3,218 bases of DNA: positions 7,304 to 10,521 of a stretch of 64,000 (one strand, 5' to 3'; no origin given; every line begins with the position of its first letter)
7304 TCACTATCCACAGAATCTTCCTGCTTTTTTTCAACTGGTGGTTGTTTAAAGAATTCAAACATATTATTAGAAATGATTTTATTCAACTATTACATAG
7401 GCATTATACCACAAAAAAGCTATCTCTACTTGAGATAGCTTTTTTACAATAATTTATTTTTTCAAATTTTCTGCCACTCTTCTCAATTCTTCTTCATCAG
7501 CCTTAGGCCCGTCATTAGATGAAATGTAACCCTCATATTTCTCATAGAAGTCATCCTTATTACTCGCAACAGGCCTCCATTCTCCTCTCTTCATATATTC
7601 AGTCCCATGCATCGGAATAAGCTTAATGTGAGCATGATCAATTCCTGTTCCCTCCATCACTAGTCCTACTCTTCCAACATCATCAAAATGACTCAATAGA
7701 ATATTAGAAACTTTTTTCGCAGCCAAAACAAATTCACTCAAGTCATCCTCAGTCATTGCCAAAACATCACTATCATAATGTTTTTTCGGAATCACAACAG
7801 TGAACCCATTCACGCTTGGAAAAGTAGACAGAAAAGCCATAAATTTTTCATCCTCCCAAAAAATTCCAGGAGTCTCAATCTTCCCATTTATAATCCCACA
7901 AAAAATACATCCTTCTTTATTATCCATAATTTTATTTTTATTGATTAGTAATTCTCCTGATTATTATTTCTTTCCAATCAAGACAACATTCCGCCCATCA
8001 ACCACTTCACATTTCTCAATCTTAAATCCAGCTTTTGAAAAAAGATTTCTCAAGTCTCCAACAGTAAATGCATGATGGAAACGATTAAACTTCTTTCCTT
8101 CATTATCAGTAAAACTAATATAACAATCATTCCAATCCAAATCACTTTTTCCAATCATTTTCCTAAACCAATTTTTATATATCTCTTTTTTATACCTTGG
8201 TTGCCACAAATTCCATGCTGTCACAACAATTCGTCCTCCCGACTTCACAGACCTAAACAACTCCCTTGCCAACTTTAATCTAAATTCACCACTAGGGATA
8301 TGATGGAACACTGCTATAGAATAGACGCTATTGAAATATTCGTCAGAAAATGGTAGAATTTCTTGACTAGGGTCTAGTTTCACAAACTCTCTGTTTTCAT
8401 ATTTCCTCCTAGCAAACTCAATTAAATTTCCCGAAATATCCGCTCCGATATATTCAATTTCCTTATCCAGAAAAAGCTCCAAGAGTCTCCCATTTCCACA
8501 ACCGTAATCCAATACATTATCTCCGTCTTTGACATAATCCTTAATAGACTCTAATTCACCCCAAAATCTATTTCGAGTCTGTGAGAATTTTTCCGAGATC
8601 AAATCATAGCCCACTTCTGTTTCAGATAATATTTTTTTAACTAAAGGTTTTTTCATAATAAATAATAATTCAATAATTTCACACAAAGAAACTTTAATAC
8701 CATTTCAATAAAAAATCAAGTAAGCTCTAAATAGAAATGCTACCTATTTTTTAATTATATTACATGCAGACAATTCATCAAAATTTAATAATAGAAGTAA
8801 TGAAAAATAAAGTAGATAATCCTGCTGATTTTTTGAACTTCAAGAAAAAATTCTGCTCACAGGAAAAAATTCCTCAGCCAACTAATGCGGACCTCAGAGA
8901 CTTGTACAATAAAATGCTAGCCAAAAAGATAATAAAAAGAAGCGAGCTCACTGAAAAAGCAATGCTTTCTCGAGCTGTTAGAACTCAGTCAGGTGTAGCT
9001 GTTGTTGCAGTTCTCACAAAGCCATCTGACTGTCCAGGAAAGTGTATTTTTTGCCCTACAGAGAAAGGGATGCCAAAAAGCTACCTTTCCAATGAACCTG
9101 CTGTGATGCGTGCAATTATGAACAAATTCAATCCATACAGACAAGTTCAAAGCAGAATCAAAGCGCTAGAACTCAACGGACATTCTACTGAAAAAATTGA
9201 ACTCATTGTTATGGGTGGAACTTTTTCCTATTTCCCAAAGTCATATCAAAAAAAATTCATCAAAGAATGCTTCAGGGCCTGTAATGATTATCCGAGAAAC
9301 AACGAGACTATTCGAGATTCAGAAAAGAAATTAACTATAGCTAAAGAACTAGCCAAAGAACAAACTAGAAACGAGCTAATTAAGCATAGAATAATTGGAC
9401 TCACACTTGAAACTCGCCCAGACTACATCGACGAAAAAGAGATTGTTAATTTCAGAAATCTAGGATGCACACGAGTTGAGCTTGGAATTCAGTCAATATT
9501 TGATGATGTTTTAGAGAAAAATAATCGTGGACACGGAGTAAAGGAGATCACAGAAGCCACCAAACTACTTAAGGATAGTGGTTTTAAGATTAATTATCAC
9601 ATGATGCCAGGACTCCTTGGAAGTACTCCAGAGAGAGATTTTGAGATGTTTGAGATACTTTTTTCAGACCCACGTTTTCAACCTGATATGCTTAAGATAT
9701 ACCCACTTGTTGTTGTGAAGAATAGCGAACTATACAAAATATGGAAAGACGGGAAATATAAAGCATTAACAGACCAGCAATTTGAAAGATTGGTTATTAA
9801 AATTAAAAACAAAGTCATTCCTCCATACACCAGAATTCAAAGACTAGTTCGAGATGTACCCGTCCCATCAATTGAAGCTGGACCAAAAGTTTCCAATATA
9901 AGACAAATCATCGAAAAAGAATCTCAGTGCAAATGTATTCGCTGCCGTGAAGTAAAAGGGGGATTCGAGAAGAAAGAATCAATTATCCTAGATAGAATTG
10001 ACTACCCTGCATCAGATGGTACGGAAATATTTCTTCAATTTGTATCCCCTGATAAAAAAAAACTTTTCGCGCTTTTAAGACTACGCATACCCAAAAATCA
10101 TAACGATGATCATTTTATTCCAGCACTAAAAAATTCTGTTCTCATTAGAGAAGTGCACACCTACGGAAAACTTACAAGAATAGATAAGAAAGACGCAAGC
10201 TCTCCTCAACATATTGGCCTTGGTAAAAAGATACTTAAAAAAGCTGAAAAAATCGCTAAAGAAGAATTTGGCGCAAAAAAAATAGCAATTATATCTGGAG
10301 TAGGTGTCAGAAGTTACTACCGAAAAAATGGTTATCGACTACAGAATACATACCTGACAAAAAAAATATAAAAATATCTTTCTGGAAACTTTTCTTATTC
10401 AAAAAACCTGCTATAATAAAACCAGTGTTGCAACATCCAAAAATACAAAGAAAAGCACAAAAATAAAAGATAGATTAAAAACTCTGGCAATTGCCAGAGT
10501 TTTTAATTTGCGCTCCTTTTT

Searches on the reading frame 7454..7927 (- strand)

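Call 49: search_protein_families(library=pfam, proteins=[window:7454-7927:-], max_evalue=0.001)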
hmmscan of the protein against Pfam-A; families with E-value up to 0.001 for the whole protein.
window:7454-7927:- (157 aa): 1 family
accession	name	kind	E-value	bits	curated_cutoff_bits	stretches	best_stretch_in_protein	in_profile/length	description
PF01230.28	HIT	-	2.3e-06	28.6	21.5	1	22-82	8-67/98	HIT domain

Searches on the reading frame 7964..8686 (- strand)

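Call 8: search_protein_families(library=pfam, proteins=[window:7964-8686:-], max_evalue=0.001)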
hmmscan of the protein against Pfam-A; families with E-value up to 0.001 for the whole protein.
window:7964-8686:- (240 aa): 8 families
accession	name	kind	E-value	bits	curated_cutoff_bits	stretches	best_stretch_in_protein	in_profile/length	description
PF08241.18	Methyltransf_11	-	4.7e-17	62.9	21.2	1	59-155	1-95/95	Methyltransferase domain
PF13489.12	Methyltransf_23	-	1.1e-16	61.4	27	1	51-224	19-162/164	Methyltransferase domain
PF13649.12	Methyltransf_25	-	3.4e-15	56.9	27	1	58-151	1-97/97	Methyltransferase domain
PF13847.12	Methyltransf_31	-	1.5e-13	51.1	27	1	53-169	2-121/145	Methyltransferase domain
PF08242.18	Methyltransf_12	-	8.6e-12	46.1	30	1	59-153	1-98/98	Methyltransferase domain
PF01209.24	Ubie_methyltran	-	2.4e-11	43.9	20.1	1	13-179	6-178/233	ubiE/COQ5 methyltransferase family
PF02353.26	CMAS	-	6.9e-07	29.3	27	1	51-176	59-187/273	Mycolic acid cyclopropane synthetase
PF07021.18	MetW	-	1.4e-06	28.5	21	1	45-89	4-49/193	Methionine biosynthesis protein MetW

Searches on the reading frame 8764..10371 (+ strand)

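Call 8: search_protein_families(library=pfam, proteins=[window:8764-10371:+], max_evalue=0.001)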
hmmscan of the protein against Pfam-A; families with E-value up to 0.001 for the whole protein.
window:8764-10371:+ (535 aa): 2 families
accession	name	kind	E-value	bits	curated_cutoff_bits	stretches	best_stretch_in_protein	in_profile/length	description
PF16199.10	Radical_SAM_C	-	3.5e-20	72.3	31.9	1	307-386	1-82/85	Radical_SAM C-terminal domain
PF04055.27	Radical_SAM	-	1.6e-16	61.4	29.5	1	90-290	7-157/166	Radical SAM superfamily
